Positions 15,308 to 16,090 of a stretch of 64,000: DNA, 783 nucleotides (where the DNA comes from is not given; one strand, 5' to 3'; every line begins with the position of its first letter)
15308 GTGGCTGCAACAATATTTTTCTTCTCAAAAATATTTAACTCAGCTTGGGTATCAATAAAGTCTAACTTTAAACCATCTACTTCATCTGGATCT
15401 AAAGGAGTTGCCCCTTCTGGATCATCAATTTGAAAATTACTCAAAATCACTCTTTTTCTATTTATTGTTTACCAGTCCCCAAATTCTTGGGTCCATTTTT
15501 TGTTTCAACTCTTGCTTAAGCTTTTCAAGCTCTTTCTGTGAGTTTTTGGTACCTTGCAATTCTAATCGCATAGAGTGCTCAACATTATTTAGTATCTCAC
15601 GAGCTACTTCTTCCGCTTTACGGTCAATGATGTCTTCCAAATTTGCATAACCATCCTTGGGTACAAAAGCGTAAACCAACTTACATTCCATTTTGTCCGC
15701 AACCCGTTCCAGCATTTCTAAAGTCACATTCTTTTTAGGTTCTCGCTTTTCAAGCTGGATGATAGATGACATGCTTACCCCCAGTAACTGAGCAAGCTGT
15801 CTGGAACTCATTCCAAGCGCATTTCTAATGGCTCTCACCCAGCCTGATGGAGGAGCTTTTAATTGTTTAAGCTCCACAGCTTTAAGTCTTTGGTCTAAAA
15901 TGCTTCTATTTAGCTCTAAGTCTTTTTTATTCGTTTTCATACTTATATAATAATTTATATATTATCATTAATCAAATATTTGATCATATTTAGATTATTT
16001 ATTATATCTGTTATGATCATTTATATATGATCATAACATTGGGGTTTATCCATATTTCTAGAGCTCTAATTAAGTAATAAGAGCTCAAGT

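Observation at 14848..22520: A ~7.7-kb accessory islet: two Fic modules bracketing an OLD-family ATPase-Toprim gene and an IS scar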

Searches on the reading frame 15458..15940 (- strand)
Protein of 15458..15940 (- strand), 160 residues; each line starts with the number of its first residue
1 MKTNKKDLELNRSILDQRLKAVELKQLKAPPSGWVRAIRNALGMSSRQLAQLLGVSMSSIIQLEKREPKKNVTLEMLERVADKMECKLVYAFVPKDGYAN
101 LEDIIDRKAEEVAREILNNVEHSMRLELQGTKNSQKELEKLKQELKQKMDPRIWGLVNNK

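Call 3: search_protein_families(library=pfam, proteins=[window:15458-15940:-], max_evalue=0.01)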
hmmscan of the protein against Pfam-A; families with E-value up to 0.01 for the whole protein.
window:15458-15940:- (160 aa): 6 families
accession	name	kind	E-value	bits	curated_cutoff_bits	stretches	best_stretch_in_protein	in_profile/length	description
PF01381.28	HTH_3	-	2.4e-09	37.5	23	1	35-89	1-53/55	Helix-turn-helix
PF13443.12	HTH_26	-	4.4e-05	24.1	22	1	40-88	7-54/63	Cro/C1-type HTH DNA-binding domain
PF20432.4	Xre-like-HTH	-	0.00022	21.9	25.8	1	28-66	8-44/63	Antitoxin Xre-like helix-turn-helix domain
PF13560.12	HTH_31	-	0.00029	21.5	27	1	36-82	7-52/64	Helix-turn-helix domain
PF12844.13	HTH_19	-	0.0047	17.2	30.2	0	35-66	4-35/64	Helix-turn-helix domain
PF19460.4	DUF5997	-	0.0098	16.5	27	0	18-69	25-76/108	Family of unknown function (DUF5997)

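Call 4: search_protein_families(library=padloc, proteins=[window:15458-15940:-], max_evalue=0.01)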
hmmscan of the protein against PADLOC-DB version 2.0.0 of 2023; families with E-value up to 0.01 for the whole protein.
window:15458-15940:- (160 aa): 6 families
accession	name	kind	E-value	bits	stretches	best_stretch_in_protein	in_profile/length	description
PDLC02926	HTH_VI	-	7.3e-10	37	1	35-121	6-89/92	-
PDLC04142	capH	-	3e-07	29.5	1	34-149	10-98/103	capH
PDLC03953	RmrA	-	6.8e-05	20.2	1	28-88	3-61/373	-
PDLC03671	Control_protein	-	0.0028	15.8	1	34-85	18-67/84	control protein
PDLC01915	CARF6--CARF_CARF_CARF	-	0.0034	14.9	1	80-150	175-241/297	-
PDLC03949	RmrA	-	0.009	12.9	0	39-92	11-62/363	-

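Call 5: search_protein_families(library=ncbifam, proteins=[window:15458-15940:-], max_evalue=0.01)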
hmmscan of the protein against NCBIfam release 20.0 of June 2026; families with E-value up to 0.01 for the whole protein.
window:15458-15940:- (160 aa): 11 families
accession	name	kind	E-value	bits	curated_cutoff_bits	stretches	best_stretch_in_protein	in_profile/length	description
TIGR02612.1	mob_myst_A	hypoth_equivalog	3.8e-41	140.5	122.6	1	11-154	5-148/150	mobile mystery protein A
NF006015.0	PRK08154.1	subfamily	1.9e-07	30.5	204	1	34-121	34-123/314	anaerobic benzoate catabolism transcriptional regulator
TIGR03070.1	couple_hipB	subfamily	9e-07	28.7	71.65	1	35-83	7-53/58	type II toxin-antitoxin system Y4mF family antitoxin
TIGR03830.1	CxxCG_CxxCG_HTH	subfamily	2.3e-05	24.2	61.8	1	26-84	63-119/127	type II TA system antitoxin MqsA family protein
NF003162.0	PRK04140.1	equivalog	0.0039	16.3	263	1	35-89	131-183/317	transcriptional regulator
NF046032.1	TransRegSlrRBacil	equivalog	0.004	17.2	250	1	35-130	6-97/149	HTH-type transcriptional regulator SlrR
NF052239.1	antitox_spr1629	equivalog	0.0048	16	335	1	36-147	8-114/377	spr1629 family repressor/antitoxin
NF040750.1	tetrathio_HK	equivalog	0.0059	15.2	750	1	82-153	202-272/555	tetrathionate respiration histidine kinase TtrS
NF007257.0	PRK09706.1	subfamily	0.006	16.4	101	0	35-88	10-61/135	transcriptional repressor DicA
NF041265.1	NadS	equivalog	0.0061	16.8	60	0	35-70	35-72/94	NadS family protein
NF007481.0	PRK10072.1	equivalog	0.0063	17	110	0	12-74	16-77/96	HTH-type transcriptional regulator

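Call 69: search_dna_similar(query=window:15458-15940:-, collection=plasmids, mode=protein, max_rows=15)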
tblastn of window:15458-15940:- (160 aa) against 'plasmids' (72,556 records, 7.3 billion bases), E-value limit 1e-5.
Records with a match: 260; places in all: 263; records where one place covers at least 80% of the query: 3.
Best place of each record, by identity: <60% 260.
By first word of the organism name: Agrobacterium 101; Rhizobium 53; Coxiella 19; Vibrio 18; Sinorhizobium 17; Bradyrhizobium 12; Ensifer 7; Neorhizobium 5; Candidatus 3; Shewanella 3; and 19 more.
By predicted mobility (MOB-suite, as given by PLSDB): non-mobilizable 133; conjugative 102; mobilizable 25.
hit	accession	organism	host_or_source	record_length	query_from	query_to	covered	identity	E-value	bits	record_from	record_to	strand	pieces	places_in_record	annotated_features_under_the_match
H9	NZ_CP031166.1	Euzebya pacifica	-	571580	15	154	88%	39.3%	1e-17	86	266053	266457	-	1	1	mobile mystery protein A | mobile mystery protein B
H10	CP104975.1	Devosia sp. A8/3-2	Oxytropis tragacanthoides,cell ...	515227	9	131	77%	44.4%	5e-21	96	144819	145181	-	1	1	mobile mystery protein A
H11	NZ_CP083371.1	Ensifer canadensis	Melilotus albus,Cell Culture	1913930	4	130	79%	42.5%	3e-21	96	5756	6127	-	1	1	none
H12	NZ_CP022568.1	Rhizobium leguminosarum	Root nodule,Pisum sativum root-nodule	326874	12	134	77%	43.5%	7e-22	98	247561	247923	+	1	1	mobile mystery protein A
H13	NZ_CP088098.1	Rhizobium sp. SU303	cell culture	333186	12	134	77%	43.5%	7e-22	98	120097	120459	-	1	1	mobile mystery protein A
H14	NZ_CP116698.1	Agrobacterium tumefaciens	Clematis,cell culture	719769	12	133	76%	43.9%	6e-22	98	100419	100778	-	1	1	mobile mystery protein A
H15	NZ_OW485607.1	Rhodovastum atsumiense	-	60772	12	129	74%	45.4%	4e-15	79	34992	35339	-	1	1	mobile mystery protein A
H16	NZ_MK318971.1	Rhizobium rhizogenes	-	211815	1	134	84%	39.7%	1e-19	92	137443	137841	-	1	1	mobile mystery protein A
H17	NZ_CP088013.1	Rhizobium sp. T136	Melilotus albus,Cell culture,root nodule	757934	4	130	79%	41.7%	2e-20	94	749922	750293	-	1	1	mobile mystery protein A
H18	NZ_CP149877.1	Rhizobium sp. T1473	-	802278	4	130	79%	41.7%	2e-20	94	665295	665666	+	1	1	mobile mystery protein A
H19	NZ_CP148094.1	Rhizobium sp. T1470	-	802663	4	130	79%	41.7%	2e-20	94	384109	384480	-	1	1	mobile mystery protein A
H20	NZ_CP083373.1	Ensifer canadensis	Melilotus albus,Cell Culture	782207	4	130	79%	41.7%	4e-20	93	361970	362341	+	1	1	mobile mystery protein A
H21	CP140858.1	Rhizobium ruizarguesonis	Trifolium pratense,whole organism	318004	12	134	77%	42.7%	1e-21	97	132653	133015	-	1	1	mobile mystery protein A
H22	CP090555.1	Neorhizobium galegae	Galega,Cell culture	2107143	12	134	77%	42.7%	1e-21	97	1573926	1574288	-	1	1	mobile mystery protein A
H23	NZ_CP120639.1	Rhizobium sp. 32-5/1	Vicia cracca,cell cilture,root nodule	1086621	15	134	75%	43.8%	4e-25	107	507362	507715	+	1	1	record has no annotation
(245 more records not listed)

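Call 70: get_annotated_region(hit=H12, flank=6000)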
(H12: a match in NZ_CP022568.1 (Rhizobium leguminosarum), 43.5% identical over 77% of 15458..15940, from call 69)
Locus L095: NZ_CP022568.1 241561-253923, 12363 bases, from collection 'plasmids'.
description: Rhizobium leguminosarum bv. viciae strain BIHB 1148 plasmid pSK04, complete sequence
organism: Rhizobium leguminosarum (NCBI taxid 387)
taxonomy: Bacteria; Pseudomonadota; Alphaproteobacteria; Hyphomicrobiales; Rhizobiaceae; Rhizobium; Rhizobium leguminosarum
host: -; source: Root nodule,Pisum sativum root-nodule; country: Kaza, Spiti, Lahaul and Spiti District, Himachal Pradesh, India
typing (MOB-suite, as given by PLSDB): conjugative; replicon rep_cluster_841; relaxase MOBQ; mating-pair formation MPF_T
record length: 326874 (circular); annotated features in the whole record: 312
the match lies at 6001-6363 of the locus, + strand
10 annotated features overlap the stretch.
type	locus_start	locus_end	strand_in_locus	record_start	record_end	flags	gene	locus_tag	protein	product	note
CDS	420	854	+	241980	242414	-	-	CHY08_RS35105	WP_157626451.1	hypothetical protein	-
CDS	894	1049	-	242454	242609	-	-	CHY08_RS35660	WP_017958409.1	DUF1778 domain-containing protein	-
CDS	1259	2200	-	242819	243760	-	-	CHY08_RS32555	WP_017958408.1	DUF2493 domain-containing protein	-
CDS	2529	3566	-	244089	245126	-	-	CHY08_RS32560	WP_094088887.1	toprim domain-containing protein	-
CDS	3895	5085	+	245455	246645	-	-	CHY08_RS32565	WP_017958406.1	DUF1173 domain-containing protein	-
CDS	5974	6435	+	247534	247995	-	-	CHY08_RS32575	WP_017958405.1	mobile mystery protein A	-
CDS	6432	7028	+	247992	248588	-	-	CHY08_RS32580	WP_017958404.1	mobile mystery protein B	-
CDS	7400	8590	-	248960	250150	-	-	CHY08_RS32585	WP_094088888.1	DUF932 domain-containing protein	-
CDS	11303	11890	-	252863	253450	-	-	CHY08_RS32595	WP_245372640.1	hypothetical protein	-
CDS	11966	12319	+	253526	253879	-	-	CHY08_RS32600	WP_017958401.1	hypothetical protein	-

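Call 91: get_annotated_region(hit=H9, flank=1500)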
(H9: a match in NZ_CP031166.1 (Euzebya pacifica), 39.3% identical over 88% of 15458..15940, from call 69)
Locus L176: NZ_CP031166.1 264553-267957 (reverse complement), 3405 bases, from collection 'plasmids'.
description: Euzebya pacifica strain DY32-46 plasmid pEDY32-46I, complete sequence
organism: Euzebya pacifica (NCBI taxid 1608957)
taxonomy: Bacteria; Actinomycetota; Nitriliruptoria; Euzebyales; Euzebyaceae; Euzebya; Euzebya pacifica
host: -; source: -; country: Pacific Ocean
typing (MOB-suite, as given by PLSDB): non-mobilizable
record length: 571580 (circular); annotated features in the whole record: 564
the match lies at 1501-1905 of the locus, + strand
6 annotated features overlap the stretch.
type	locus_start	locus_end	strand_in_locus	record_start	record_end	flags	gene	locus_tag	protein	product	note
CDS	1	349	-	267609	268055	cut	-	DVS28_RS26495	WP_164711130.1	hypothetical protein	-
CDS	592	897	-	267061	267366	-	-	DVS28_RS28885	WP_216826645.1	hypothetical protein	-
CDS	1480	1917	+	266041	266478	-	-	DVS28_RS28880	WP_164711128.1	mobile mystery protein A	-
CDS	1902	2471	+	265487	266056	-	-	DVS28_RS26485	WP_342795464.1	mobile mystery protein B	-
CDS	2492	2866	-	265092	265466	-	-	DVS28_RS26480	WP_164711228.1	zinc-ribbon domain-containing protein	-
CDS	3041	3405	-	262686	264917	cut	-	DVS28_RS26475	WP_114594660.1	SNF2-related protein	-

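Call 92: get_annotated_region(hit=H15, flank=1500)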
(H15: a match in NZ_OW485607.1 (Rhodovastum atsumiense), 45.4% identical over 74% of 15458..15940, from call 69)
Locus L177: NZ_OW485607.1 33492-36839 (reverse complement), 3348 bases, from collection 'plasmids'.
description: Rhodovastum atsumiense strain G2-11 plasmid RHOApf
organism: Rhodovastum atsumiense (NCBI taxid 504468)
taxonomy: Bacteria; Pseudomonadota; Alphaproteobacteria; Rhodospirillales; Acetobacteraceae; Rhodovastum; Rhodovastum atsumiense
host: -; source: -; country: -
typing (MOB-suite, as given by PLSDB): non-mobilizable
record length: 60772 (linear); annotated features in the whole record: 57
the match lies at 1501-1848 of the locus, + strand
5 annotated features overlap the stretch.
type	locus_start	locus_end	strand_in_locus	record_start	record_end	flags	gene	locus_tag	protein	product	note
CDS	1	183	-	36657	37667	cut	-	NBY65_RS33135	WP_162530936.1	DUF3883 domain-containing protein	-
CDS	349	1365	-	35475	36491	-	-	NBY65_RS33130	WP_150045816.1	hypothetical protein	-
CDS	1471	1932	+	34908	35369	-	-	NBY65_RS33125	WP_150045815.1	mobile mystery protein A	-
CDS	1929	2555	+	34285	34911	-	-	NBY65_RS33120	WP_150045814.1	mobile mystery protein B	-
CDS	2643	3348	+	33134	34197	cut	-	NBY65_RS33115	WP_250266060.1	IS630 family transposase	-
